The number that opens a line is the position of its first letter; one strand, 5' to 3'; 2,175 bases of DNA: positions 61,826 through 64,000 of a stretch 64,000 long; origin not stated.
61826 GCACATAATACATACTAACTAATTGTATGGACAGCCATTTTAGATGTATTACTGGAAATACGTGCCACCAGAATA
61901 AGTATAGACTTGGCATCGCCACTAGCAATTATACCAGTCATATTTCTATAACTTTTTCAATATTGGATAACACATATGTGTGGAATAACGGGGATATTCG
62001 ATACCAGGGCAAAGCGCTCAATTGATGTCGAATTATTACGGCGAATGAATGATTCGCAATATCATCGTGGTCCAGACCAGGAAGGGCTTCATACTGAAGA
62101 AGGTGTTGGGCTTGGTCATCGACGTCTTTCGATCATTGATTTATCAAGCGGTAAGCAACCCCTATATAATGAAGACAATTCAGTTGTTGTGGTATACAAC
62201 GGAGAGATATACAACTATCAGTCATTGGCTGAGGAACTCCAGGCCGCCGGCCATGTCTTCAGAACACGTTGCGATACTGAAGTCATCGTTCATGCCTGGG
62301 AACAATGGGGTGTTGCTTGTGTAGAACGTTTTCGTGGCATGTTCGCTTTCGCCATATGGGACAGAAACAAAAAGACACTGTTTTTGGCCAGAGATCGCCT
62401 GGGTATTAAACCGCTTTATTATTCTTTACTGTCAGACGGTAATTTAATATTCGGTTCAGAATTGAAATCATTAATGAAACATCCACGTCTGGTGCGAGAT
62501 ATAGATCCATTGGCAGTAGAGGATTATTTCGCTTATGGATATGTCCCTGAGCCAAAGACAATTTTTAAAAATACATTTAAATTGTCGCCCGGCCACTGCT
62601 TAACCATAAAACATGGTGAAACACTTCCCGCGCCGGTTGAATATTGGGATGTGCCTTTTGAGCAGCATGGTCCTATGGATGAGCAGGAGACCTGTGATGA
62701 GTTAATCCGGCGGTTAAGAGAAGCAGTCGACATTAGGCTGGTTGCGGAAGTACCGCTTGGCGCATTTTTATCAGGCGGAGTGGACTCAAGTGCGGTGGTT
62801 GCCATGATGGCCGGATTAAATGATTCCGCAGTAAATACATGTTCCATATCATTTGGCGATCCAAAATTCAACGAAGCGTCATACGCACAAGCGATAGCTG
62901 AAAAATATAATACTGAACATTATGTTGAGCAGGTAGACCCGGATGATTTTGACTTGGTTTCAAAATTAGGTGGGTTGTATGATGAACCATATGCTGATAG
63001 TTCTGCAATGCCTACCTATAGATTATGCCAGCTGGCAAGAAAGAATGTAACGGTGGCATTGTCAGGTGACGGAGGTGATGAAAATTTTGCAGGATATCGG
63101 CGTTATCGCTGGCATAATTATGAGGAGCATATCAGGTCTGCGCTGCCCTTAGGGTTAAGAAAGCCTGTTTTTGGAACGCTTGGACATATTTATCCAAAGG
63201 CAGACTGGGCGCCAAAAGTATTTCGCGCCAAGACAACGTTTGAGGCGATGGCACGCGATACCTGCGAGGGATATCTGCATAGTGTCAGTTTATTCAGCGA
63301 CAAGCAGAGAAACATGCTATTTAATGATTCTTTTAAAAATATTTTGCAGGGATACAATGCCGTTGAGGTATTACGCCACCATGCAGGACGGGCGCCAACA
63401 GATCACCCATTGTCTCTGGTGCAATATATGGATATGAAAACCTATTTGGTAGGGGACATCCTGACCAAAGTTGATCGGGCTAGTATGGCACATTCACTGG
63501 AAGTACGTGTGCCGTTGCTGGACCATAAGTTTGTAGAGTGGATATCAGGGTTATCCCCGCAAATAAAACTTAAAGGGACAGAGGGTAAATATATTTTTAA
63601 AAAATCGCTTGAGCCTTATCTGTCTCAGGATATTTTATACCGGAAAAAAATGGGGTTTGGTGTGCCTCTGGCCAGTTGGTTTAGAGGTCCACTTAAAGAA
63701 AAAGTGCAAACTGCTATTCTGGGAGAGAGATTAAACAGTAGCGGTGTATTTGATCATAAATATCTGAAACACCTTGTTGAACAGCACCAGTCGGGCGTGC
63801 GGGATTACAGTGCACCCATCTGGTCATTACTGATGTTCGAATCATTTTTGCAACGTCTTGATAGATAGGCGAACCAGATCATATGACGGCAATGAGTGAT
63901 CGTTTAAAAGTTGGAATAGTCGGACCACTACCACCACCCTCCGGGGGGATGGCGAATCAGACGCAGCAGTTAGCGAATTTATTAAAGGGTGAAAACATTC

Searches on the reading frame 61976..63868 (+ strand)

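Call 44: search_protein_families(library=ncbifam, proteins=[window:61976-63868:+], max_evalue=1e-10)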
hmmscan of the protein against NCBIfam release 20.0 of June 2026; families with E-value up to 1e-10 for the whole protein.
window:61976-63868:+ (630 aa): 9 families
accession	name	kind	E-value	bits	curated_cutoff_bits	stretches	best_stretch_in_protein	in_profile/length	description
TIGR03108.1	eps_aminotran_1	hypoth_equivalog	0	1095.9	816.9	1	1-627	1-627/628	XrtA/PEP-CTERM system amidotransferase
TIGR01536.1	asn_synth_AEB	equivalog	1.4e-152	509.4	267.1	1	2-561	1-517/517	asparagine synthase (glutamine-hydrolyzing)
TIGR03104.1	trio_amidotrans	equivalog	2.4e-122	409.1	570.1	2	1-377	1-383/589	N-acetylglutaminylglutamine amidotransferase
NF006949.0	PRK09431.1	equivalog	3.6e-91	306.4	499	3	1-174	1-173/554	asparagine synthase B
NF033535.1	lass_lactam_cya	exception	5.5e-74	249.9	525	1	1-370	1-375/668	lasso peptide isopeptide bond-forming cyclase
NF001484.0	PRK00331.1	subfamily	1.8e-12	46.5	381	1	44-173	67-205/601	isomerizing glutamine--fructose-6-phosphate transaminase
TIGR01135.1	glmS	equivalog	2.2e-12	46.3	418.05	1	44-171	66-202/607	glutamine--fructose-6-phosphate transaminase (isomerizing)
NF033561.1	macrolact_Ik_Al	subfamily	3.3e-12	45.8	300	1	118-369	78-329/561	albusnodin/ikarugamycin family macrolactam cyclase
TIGR01134.1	purF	equivalog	1e-11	44.9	350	1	42-180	64-213/432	amidophosphoribosyltransferase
